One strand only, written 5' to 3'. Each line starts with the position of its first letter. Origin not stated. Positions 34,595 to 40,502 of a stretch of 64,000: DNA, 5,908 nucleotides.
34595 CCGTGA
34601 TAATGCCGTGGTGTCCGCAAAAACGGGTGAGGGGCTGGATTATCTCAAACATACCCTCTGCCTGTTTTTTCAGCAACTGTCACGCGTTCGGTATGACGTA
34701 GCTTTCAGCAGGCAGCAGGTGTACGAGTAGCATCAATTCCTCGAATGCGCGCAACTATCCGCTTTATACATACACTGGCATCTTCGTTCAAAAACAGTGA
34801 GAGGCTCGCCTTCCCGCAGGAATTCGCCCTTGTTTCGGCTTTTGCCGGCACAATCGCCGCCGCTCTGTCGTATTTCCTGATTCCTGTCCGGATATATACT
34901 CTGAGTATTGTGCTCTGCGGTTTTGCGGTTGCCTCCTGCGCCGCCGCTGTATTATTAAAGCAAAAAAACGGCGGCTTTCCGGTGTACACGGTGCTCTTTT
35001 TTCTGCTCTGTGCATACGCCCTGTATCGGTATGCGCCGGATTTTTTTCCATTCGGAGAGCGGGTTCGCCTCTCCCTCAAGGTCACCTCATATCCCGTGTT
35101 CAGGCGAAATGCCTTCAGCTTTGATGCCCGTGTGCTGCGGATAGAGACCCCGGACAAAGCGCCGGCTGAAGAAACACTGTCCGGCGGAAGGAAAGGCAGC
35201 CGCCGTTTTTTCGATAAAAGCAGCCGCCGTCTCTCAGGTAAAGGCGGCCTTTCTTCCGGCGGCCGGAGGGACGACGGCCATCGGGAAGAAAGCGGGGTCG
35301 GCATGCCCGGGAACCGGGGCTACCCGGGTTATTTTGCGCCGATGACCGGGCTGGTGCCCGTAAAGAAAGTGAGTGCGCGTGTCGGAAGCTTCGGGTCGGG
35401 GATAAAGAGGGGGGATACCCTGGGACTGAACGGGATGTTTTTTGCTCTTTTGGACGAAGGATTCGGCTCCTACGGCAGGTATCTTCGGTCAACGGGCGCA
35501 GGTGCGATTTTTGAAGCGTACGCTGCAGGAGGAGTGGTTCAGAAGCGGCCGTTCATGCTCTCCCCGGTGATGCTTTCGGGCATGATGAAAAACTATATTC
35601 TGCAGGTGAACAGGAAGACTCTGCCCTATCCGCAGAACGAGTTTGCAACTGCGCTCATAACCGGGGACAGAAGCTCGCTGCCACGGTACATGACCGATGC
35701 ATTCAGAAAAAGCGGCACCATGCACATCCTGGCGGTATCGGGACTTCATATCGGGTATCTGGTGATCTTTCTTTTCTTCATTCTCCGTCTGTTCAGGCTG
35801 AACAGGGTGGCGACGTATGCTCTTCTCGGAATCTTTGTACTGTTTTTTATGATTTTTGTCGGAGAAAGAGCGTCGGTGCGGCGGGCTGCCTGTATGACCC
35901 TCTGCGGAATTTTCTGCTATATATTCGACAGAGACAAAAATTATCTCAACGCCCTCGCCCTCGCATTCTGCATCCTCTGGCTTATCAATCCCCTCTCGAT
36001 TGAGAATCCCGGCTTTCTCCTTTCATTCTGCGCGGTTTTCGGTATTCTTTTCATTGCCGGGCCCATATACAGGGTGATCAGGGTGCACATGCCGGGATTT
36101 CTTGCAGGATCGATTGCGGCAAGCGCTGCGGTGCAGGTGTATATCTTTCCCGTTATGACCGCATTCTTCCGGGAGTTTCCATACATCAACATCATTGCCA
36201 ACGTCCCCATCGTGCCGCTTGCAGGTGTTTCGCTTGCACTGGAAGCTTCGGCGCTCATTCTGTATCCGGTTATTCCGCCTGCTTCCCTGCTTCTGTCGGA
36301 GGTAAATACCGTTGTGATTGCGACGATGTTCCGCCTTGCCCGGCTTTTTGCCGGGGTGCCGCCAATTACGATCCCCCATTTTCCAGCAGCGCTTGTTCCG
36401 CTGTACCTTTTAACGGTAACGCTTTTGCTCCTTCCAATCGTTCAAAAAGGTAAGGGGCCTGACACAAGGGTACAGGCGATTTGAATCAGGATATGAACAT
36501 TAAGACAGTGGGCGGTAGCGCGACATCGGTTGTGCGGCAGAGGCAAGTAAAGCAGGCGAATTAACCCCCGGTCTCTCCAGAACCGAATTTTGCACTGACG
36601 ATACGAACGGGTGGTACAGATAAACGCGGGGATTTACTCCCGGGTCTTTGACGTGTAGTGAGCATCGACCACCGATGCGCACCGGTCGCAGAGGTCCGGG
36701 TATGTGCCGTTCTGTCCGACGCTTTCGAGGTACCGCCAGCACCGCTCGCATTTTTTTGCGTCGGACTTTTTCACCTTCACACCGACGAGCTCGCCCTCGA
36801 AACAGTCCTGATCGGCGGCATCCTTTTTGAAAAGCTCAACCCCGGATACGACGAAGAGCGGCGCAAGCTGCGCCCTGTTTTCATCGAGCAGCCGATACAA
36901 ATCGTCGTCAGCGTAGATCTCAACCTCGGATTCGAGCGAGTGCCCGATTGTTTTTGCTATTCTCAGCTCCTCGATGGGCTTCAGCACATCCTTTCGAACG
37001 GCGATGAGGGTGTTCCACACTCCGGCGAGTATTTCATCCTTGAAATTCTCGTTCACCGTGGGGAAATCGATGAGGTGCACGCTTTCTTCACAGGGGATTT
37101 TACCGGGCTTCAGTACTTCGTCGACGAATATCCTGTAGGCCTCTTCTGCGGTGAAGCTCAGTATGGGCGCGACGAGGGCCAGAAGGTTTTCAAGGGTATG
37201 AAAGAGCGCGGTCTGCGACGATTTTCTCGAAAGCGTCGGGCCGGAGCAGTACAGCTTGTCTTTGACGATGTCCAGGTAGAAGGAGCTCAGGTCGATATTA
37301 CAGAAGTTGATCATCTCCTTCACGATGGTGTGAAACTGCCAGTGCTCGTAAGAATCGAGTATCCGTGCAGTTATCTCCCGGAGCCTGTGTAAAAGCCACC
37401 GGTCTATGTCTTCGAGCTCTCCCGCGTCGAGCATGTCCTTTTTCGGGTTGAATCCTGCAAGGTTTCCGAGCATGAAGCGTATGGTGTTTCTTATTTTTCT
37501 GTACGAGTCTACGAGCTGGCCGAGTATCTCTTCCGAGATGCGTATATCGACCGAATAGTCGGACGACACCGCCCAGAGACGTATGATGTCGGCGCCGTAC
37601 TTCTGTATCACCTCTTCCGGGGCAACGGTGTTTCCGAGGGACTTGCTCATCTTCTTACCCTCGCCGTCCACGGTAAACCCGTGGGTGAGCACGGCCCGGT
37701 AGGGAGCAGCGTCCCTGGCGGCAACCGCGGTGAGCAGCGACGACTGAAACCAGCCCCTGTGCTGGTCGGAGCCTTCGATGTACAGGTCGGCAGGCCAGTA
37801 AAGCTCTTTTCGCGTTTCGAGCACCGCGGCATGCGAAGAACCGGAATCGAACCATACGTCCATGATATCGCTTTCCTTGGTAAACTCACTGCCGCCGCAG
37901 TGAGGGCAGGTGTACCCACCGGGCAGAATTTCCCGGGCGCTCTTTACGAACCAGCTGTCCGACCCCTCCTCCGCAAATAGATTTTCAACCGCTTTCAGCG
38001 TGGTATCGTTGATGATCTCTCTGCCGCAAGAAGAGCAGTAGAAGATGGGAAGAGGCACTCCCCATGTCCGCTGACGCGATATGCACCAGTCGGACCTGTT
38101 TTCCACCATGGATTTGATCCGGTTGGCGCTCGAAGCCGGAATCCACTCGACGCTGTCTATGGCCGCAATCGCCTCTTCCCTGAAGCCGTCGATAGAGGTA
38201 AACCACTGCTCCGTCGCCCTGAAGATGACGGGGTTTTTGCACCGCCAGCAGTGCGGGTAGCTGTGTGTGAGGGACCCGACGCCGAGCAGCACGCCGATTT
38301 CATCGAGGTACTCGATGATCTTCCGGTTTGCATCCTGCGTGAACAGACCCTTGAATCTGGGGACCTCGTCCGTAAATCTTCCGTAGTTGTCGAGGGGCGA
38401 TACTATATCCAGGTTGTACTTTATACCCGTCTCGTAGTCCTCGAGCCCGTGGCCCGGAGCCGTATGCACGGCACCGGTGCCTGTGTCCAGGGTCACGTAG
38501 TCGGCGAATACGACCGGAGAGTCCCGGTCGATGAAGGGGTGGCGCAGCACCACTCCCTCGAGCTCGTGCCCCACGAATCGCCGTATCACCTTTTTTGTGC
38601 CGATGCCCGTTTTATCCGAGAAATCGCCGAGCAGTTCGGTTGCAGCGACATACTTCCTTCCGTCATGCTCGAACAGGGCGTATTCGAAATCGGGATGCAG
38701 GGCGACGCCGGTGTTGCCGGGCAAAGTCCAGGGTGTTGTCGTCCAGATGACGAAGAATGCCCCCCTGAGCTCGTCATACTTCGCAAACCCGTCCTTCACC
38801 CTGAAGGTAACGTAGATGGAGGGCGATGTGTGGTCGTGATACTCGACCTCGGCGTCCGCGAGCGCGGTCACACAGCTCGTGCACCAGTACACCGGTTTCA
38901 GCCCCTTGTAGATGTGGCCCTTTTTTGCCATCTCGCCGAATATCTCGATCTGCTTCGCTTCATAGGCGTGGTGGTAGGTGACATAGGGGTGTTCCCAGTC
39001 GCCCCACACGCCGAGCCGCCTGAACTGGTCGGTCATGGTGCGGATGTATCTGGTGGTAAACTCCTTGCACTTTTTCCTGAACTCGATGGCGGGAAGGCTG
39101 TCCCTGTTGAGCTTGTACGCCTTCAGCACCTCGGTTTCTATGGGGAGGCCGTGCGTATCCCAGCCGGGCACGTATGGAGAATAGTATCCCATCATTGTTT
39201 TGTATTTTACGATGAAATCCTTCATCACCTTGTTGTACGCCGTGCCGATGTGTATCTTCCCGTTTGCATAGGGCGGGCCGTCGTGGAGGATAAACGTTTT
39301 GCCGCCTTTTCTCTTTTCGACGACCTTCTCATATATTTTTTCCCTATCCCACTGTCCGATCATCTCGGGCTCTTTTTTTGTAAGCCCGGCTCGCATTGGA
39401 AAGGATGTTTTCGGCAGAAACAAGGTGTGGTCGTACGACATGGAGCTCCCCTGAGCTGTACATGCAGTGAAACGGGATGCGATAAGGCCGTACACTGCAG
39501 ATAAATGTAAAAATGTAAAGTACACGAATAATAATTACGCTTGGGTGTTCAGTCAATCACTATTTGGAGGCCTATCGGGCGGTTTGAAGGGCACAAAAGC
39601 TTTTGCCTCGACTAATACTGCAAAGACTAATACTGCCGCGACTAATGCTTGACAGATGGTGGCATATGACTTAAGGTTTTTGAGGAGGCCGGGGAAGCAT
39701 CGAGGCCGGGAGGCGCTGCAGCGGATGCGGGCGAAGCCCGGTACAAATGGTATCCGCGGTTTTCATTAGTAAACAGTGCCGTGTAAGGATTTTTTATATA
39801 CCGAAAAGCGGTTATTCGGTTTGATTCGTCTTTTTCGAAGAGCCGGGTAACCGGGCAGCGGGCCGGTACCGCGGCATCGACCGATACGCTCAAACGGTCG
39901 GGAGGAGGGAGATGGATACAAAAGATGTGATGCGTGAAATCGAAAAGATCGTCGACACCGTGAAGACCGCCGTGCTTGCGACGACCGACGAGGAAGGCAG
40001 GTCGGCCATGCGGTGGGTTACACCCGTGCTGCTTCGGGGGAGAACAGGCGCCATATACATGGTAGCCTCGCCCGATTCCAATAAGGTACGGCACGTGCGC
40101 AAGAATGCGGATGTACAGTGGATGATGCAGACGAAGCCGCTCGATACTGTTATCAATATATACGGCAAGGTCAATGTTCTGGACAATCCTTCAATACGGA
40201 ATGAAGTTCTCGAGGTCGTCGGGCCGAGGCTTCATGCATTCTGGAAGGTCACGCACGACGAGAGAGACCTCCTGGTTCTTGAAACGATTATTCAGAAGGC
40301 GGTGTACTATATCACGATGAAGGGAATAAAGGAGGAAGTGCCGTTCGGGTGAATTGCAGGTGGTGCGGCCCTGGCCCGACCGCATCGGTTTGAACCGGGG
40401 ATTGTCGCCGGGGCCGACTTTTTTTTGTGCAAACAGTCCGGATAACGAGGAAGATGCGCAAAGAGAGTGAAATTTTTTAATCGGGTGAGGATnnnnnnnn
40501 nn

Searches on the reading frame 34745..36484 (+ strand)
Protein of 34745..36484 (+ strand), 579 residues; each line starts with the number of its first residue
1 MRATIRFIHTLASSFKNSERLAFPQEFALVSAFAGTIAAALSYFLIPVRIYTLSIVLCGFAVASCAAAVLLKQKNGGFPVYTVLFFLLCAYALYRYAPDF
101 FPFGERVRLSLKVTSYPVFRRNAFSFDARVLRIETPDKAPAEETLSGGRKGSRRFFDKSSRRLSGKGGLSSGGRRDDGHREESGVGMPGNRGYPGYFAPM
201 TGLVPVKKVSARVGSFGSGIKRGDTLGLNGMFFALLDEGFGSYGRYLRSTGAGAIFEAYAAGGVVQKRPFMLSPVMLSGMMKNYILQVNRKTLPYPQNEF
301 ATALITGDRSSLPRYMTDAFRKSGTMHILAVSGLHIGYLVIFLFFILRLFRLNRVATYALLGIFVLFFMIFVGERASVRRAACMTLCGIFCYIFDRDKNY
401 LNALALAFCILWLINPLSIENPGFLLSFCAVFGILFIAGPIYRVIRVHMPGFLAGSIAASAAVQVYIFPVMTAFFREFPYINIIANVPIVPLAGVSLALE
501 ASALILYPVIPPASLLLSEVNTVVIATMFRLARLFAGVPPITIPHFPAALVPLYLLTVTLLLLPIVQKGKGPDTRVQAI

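Call 63: search_protein_families(library=pfam, proteins=[window:34745-36484:+], max_evalue=0.00001)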
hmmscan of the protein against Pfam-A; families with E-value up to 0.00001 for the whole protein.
window:34745-36484:+ (579 aa): 1 family
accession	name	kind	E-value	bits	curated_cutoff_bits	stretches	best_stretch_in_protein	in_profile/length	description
PF03772.21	Competence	-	4.5e-51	174.2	23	1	304-565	1-267/270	Competence protein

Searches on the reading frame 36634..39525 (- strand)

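Call 63: search_protein_families(library=pfam, proteins=[window:36634-39525:-], max_evalue=0.00001)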
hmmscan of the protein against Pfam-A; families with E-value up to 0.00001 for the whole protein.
window:36634-39525:- (963 aa): 6 families
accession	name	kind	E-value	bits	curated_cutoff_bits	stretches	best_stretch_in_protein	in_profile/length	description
PF00133.28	tRNA-synt_1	-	4.5e-142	474.1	22.7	1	56-664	3-414/414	tRNA synthetases class I (I, L, M and V)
PF08264.19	Anticodon_1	-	7.8e-30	104.1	25.1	1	708-870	1-148/148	Anticodon-binding domain of tRNA ligase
PF09334.17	tRNA-synt_1g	-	8.2e-27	94.4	20.1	1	85-228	8-136/391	tRNA synthetases class I (M)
PF01406.26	tRNA-synt_1e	-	1.9e-10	41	27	1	601-670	230-298/301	tRNA synthetases class I (C) catalytic domain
PF06827.20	zf-FPG_IleRS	-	2.3e-10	40.5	21.3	1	924-952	2-30/30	Zinc finger found in FPG and IleRS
PF13603.12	tRNA-synt_1_2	-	4.7e-08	33.2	25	1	258-376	23-138/185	Leucyl-tRNA synthetase, editing domain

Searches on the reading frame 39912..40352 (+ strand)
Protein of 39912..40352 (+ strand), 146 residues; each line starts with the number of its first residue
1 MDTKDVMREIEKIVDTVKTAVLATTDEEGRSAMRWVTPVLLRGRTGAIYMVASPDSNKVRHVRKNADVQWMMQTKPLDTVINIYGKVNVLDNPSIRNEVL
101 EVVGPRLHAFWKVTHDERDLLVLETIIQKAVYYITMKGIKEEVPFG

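Call 80: search_protein_families(library=pfam, proteins=[window:39912-40352:+], max_evalue=0.00001)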
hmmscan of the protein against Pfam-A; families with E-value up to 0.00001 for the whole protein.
window:39912-40352:+ (146 aa): 2 families
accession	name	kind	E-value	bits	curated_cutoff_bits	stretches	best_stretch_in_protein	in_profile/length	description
PF16242.11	Pyrid_ox_like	-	1.1e-10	41.6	28.8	1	7-135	3-127/149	Pyridoxamine 5'-phosphate oxidase like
PF01243.27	PNPOx_N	-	2.2e-08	34.9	28.1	1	8-107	3-93/120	Pyridoxamine 5'-phosphate oxidase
